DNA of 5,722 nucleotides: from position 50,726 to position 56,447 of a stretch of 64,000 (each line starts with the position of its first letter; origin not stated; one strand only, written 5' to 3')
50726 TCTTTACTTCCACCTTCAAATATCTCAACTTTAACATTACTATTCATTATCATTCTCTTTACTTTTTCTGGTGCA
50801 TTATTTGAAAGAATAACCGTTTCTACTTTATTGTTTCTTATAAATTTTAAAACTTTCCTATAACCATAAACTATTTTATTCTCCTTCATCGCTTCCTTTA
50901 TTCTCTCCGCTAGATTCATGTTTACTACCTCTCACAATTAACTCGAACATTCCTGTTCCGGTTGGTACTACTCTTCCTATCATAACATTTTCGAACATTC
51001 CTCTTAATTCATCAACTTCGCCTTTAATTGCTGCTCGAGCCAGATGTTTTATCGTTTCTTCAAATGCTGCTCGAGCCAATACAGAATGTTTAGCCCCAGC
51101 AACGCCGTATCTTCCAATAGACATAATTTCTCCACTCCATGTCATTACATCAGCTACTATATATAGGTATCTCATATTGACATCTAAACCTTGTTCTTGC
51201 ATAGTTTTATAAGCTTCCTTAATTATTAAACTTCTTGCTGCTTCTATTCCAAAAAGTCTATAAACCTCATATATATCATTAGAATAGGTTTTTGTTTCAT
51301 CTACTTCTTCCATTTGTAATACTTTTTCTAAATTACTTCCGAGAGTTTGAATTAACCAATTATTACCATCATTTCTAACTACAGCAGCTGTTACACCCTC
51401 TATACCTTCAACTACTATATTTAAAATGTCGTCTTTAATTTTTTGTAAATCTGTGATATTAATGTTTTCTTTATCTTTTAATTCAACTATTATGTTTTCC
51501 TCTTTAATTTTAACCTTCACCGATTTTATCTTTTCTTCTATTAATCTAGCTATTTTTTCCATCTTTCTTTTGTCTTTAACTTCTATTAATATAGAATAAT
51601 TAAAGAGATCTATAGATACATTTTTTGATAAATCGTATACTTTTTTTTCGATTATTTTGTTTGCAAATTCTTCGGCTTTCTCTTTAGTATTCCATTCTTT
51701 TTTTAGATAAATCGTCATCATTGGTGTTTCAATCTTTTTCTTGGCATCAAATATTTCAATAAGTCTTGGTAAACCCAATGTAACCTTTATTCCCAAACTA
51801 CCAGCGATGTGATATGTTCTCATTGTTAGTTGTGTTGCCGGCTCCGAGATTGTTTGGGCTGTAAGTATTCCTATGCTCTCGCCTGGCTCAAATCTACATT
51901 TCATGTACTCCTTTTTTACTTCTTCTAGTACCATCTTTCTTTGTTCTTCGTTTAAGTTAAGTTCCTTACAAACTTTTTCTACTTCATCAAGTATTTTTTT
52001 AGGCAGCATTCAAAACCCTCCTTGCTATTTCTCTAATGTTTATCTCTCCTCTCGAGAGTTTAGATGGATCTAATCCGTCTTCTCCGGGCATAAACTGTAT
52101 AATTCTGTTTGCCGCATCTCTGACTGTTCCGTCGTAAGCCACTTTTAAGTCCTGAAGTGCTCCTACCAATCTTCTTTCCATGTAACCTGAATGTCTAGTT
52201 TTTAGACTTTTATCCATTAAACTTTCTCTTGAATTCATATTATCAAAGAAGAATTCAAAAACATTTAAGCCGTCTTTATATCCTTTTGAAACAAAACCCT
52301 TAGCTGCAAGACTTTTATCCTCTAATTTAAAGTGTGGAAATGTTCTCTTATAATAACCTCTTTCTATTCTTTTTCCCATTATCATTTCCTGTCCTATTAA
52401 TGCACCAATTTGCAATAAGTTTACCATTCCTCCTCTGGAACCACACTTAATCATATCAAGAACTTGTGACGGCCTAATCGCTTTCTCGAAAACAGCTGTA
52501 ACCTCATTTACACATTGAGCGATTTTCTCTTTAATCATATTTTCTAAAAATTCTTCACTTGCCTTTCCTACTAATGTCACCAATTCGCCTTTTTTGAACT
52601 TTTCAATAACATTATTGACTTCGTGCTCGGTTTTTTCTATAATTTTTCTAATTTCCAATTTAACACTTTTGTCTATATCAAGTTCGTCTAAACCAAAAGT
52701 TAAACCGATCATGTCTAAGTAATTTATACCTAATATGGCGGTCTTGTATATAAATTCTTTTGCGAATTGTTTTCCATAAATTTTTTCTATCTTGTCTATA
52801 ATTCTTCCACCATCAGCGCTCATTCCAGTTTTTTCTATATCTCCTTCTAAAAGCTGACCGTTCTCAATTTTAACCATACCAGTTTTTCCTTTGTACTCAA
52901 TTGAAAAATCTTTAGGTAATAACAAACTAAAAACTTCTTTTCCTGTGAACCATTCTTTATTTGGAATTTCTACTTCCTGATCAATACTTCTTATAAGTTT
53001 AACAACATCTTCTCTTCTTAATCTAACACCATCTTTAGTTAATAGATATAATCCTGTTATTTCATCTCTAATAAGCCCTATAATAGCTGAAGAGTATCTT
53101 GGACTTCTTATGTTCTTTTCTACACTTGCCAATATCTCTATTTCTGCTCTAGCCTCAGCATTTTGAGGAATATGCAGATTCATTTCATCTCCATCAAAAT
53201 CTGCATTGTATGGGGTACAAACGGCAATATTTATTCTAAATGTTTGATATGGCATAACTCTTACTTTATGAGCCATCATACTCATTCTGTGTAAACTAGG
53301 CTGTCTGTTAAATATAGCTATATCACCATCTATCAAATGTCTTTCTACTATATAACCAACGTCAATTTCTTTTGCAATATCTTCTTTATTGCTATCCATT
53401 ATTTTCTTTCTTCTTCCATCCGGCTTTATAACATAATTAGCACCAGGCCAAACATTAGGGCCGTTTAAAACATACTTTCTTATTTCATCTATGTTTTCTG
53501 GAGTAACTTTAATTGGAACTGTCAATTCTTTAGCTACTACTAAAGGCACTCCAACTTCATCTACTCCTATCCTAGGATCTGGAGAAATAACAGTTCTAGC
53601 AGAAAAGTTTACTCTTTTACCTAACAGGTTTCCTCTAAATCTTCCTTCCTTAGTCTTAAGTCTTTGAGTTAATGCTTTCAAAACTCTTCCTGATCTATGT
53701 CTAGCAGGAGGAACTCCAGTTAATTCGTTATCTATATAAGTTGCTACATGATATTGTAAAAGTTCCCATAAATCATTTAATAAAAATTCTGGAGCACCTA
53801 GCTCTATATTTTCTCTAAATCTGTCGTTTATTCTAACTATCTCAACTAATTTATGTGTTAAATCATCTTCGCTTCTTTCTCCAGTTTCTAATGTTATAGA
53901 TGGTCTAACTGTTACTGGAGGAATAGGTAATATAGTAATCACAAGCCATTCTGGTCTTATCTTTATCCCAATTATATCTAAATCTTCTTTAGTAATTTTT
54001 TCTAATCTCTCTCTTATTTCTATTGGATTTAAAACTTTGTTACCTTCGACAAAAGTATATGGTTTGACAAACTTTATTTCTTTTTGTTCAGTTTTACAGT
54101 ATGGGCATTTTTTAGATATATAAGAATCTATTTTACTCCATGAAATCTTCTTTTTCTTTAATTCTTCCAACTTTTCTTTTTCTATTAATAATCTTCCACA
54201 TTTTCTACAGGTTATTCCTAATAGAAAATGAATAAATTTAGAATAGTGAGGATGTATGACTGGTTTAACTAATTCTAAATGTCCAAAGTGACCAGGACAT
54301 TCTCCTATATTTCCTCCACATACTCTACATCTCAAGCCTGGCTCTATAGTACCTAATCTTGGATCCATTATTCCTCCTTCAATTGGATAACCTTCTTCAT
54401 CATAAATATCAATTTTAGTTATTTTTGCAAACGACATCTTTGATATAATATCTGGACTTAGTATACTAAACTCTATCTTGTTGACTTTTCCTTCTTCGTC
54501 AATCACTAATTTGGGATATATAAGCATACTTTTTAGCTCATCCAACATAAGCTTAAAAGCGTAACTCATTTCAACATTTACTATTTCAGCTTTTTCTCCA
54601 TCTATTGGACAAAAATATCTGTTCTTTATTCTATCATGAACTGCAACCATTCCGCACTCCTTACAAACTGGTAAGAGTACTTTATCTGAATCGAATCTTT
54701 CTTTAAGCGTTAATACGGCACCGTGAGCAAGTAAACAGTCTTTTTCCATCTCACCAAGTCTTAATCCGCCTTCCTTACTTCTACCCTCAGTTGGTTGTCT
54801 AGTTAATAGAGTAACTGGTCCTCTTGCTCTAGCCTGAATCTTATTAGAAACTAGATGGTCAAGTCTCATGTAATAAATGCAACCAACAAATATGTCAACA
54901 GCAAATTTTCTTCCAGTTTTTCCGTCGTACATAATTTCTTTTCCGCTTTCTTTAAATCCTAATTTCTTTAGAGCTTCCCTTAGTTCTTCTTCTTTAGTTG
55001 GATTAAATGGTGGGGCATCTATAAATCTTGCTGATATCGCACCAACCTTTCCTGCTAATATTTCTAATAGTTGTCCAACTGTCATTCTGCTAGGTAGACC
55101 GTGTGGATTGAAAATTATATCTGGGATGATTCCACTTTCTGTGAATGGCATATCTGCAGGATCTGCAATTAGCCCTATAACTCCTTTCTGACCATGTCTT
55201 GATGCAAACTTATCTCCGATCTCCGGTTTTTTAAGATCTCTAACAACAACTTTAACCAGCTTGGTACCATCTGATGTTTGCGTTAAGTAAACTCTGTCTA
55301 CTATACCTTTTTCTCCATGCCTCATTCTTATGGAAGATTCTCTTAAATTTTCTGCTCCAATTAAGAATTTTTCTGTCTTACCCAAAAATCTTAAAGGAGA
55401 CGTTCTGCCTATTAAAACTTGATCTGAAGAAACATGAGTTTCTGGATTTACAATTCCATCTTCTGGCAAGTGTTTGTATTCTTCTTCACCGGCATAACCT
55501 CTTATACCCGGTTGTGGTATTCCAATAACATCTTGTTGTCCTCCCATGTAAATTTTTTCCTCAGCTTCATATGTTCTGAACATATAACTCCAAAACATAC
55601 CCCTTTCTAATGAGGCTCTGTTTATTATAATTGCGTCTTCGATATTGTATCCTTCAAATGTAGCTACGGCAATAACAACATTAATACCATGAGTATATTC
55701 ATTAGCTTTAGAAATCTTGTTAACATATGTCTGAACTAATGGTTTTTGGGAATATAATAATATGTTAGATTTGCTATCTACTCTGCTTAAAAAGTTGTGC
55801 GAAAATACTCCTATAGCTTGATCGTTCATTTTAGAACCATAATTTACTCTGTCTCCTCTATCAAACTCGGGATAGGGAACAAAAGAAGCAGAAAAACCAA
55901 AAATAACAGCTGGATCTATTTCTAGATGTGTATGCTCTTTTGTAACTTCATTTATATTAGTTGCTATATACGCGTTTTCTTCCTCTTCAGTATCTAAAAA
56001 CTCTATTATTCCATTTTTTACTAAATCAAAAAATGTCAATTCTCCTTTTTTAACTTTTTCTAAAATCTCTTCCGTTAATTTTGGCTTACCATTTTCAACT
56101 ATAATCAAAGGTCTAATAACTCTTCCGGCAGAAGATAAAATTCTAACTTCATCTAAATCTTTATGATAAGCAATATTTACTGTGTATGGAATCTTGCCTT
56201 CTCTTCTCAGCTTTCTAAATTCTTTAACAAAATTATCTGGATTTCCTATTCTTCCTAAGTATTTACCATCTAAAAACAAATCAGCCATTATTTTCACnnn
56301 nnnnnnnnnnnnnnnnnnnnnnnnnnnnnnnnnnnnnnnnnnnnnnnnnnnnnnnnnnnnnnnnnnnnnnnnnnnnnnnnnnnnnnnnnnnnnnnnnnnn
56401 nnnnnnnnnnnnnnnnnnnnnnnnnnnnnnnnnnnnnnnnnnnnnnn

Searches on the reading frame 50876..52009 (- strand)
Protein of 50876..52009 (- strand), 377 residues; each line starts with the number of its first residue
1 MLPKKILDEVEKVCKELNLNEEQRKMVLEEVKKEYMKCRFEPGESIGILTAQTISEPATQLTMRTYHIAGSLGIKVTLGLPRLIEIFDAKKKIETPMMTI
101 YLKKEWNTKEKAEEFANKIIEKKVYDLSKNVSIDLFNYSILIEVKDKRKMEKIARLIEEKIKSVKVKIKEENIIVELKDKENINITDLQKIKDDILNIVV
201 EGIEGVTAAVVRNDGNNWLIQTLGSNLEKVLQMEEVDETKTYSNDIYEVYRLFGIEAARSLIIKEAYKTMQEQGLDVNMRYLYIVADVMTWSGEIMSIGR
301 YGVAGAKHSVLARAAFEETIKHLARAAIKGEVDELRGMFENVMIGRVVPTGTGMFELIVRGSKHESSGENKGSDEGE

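Call 58: search_protein_families(library=pfam, proteins=[window:50876-52009:-], max_evalue=0.0001)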
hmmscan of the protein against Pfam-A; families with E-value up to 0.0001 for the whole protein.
window:50876-52009:- (377 aa): 1 family
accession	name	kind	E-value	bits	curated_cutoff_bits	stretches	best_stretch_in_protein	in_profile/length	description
PF04998.22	RNA_pol_Rpb1_5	-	2.9e-47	161.8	28.5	1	39-309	67-265/267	RNA polymerase Rpb1, domain 5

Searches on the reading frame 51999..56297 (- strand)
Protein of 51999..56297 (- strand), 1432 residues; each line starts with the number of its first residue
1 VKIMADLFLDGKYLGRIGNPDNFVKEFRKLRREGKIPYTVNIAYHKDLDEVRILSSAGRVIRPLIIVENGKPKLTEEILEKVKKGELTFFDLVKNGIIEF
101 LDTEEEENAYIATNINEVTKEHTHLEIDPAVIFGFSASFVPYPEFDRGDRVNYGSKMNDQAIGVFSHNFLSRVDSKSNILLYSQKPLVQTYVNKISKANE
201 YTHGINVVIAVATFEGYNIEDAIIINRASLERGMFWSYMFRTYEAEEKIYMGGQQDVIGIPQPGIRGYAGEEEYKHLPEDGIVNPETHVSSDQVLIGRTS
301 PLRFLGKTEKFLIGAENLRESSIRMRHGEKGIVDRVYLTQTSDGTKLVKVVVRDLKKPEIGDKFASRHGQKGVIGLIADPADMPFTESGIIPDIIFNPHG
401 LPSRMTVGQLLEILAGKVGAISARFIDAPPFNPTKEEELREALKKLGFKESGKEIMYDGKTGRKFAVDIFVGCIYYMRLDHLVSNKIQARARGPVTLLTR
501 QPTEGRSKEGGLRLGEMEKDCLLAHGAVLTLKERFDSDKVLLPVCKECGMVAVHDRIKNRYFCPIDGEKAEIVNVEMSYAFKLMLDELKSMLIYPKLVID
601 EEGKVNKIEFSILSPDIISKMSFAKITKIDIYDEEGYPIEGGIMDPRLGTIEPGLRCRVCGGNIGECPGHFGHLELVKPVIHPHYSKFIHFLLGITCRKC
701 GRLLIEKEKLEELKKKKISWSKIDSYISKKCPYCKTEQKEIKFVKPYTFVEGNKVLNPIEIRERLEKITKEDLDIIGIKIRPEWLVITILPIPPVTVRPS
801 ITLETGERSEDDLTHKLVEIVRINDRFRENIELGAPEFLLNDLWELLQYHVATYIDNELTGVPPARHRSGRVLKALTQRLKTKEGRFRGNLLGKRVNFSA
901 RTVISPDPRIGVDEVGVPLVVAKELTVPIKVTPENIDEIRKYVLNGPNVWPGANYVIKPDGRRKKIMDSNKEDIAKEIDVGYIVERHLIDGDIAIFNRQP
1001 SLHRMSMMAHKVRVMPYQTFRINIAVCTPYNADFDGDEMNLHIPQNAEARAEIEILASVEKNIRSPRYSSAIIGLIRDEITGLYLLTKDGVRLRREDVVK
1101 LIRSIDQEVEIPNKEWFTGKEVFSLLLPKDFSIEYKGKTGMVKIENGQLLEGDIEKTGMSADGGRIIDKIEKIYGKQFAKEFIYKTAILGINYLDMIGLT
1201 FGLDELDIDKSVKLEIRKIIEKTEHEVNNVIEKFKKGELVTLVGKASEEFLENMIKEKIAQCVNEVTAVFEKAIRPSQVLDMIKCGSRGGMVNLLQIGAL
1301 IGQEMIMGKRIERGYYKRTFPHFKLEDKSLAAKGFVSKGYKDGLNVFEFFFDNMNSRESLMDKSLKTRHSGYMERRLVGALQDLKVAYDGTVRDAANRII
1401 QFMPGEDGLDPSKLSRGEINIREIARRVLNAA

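Call 75: search_protein_families(library=pfam, proteins=[window:51999-56297:-], max_evalue=0.00001)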
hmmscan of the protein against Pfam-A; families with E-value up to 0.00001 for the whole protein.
window:51999-56297:- (1432 aa): 9 families
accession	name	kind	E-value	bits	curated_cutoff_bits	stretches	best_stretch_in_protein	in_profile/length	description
PF00562.33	RNA_pol_Rpb2_6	-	7.2e-128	427.3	23.4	1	137-508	2-373/373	RNA polymerase Rpb2, domain 6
PF04997.17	RNA_pol_Rpb1_1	-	1e-81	275.1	39.7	1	604-891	3-312/312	RNA polymerase Rpb1, domain 1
PF00623.25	RNA_pol_Rpb1_2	-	5.2e-72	241.9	25.3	1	893-1058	1-165/166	RNA polymerase Rpb1, domain 2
PF04983.23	RNA_pol_Rpb1_3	-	4.6e-24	85.6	28.9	1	1062-1205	1-161/162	RNA polymerase Rpb1, domain 3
PF04560.25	RNA_pol_Rpb2_7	-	1.4e-22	80.3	32.1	1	510-598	1-85/87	RNA polymerase Rpb2, domain 7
PF04998.22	RNA_pol_Rpb1_5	-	4e-20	72.8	28.5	1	1343-1408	1-66/267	RNA polymerase Rpb1, domain 5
PF04566.18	RNA_pol_Rpb2_4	-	3.8e-19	69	28.7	1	8-68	2-62/62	RNA polymerase Rpb2, domain 4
PF05000.22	RNA_pol_Rpb1_4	-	1.4e-18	67.2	24.8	1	1232-1336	2-107/107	RNA polymerase Rpb1, domain 4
PF04567.22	RNA_pol_Rpb2_5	-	6.8e-07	30.5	21.1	1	89-122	1-34/66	RNA polymerase Rpb2, domain 5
